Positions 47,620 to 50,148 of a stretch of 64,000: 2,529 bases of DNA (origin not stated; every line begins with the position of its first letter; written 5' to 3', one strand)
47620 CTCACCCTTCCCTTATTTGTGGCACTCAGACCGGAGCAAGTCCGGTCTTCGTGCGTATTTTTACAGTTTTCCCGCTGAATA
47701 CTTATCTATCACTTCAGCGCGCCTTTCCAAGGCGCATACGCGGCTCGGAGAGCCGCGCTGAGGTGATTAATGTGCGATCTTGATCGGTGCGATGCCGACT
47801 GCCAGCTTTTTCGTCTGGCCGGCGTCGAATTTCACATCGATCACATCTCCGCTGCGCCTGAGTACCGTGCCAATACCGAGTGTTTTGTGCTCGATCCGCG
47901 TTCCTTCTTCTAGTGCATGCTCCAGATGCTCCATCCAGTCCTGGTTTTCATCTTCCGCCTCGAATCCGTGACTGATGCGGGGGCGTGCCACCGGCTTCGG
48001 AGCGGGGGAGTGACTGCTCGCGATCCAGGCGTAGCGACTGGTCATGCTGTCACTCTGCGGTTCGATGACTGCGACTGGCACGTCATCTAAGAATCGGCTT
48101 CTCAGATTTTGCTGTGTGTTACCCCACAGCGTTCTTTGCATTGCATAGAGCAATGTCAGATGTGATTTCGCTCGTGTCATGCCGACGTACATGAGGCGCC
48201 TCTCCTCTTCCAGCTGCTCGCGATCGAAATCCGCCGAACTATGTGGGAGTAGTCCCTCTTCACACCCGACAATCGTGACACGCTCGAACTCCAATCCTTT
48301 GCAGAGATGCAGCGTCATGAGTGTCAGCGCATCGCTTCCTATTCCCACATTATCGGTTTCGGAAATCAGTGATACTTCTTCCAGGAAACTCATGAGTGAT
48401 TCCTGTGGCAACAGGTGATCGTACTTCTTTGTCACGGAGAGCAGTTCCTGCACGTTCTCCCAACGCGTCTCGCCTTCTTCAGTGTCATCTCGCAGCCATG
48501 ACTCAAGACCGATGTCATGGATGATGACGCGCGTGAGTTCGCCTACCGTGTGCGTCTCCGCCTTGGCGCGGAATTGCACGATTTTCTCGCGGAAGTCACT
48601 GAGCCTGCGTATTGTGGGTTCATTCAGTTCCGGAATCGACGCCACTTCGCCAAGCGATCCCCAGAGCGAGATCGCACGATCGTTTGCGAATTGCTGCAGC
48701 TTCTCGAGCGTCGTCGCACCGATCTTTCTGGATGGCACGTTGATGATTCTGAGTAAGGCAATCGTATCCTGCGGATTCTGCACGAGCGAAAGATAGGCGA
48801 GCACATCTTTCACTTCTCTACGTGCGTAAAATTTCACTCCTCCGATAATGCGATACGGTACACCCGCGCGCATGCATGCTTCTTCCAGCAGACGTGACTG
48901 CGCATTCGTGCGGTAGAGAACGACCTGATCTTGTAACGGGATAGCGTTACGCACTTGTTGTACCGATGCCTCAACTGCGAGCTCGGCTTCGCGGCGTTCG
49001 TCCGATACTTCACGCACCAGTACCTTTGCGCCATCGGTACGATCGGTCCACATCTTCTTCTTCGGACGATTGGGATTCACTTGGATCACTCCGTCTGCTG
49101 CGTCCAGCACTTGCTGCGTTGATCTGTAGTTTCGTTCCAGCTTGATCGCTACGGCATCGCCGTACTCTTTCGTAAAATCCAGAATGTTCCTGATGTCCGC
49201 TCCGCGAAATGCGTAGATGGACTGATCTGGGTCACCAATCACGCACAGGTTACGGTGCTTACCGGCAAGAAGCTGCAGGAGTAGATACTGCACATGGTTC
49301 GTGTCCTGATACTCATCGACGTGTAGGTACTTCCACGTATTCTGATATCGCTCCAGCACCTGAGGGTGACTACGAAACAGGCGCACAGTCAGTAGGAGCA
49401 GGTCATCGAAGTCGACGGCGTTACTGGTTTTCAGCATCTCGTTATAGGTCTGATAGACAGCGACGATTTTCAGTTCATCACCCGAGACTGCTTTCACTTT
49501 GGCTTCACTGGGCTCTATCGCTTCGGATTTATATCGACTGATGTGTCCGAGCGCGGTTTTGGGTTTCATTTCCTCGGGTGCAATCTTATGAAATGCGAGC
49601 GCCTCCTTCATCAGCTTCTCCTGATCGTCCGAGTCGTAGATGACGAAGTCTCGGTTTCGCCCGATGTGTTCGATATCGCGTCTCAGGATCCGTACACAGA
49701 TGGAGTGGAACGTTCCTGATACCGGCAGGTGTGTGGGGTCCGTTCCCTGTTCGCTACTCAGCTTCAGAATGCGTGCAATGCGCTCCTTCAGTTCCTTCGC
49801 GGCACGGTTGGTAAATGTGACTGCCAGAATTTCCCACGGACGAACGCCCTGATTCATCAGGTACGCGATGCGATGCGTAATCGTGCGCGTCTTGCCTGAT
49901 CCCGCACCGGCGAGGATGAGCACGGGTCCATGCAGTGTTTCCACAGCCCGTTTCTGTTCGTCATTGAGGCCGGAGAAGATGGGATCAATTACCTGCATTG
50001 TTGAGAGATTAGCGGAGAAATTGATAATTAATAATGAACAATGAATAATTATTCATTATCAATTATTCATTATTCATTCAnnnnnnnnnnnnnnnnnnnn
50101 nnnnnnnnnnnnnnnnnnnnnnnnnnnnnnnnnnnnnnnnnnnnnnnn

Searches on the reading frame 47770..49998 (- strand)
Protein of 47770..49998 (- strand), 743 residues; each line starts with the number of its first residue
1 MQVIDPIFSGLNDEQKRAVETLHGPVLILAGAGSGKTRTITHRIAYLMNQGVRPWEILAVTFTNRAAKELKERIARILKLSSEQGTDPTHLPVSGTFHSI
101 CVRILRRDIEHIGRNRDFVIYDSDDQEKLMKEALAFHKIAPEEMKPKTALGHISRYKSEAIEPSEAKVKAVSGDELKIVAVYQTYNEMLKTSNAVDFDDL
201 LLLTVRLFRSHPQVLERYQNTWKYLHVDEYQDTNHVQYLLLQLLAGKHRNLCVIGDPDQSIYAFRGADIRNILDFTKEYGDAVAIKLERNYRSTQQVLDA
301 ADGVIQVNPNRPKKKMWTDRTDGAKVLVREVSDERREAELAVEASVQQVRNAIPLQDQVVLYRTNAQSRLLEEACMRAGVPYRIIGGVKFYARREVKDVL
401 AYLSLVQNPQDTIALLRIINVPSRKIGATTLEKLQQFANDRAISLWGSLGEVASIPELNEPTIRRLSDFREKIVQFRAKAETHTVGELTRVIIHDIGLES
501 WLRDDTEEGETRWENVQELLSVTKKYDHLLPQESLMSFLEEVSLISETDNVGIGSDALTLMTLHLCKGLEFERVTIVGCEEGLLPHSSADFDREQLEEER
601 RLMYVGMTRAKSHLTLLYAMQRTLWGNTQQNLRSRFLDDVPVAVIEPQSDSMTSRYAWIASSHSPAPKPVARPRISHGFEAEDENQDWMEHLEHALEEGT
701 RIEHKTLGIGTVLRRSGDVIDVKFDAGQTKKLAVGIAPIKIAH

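Call 59: search_protein_families(library=pfam, proteins=[window:47770-49998:-], max_evalue=0.001)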
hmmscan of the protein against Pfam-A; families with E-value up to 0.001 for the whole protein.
window:47770-49998:- (743 aa): 7 families
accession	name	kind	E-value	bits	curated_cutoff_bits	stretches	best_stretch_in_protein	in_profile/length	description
PF00580.27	UvrD-helicase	-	2.5e-93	313.1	23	1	11-279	1-270/271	UvrD/REP helicase N-terminal domain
PF13361.12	UvrD_C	-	8.3e-71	239.7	25.6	1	285-619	1-348/350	UvrD-like helicase C-terminal domain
PF13245.12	AAA_19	-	6.9e-24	85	25.1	1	15-265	1-134/134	AAA domain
PF01443.25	Viral_helicase1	-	2.4e-09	37.8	21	0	560-616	179-226/228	Viral superfamily 1 RNA helicase core domain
PF13538.12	UvrD_C_2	-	2e-07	31.2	27.4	1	559-616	3-51/52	UvrD-like helicase C-terminal domain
PF13604.12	AAA_30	-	5.3e-07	30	27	1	11-74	2-66/191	AAA domain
PF13086.12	AAA_11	-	4.1e-05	23.9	27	1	11-129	2-114/257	AAA domain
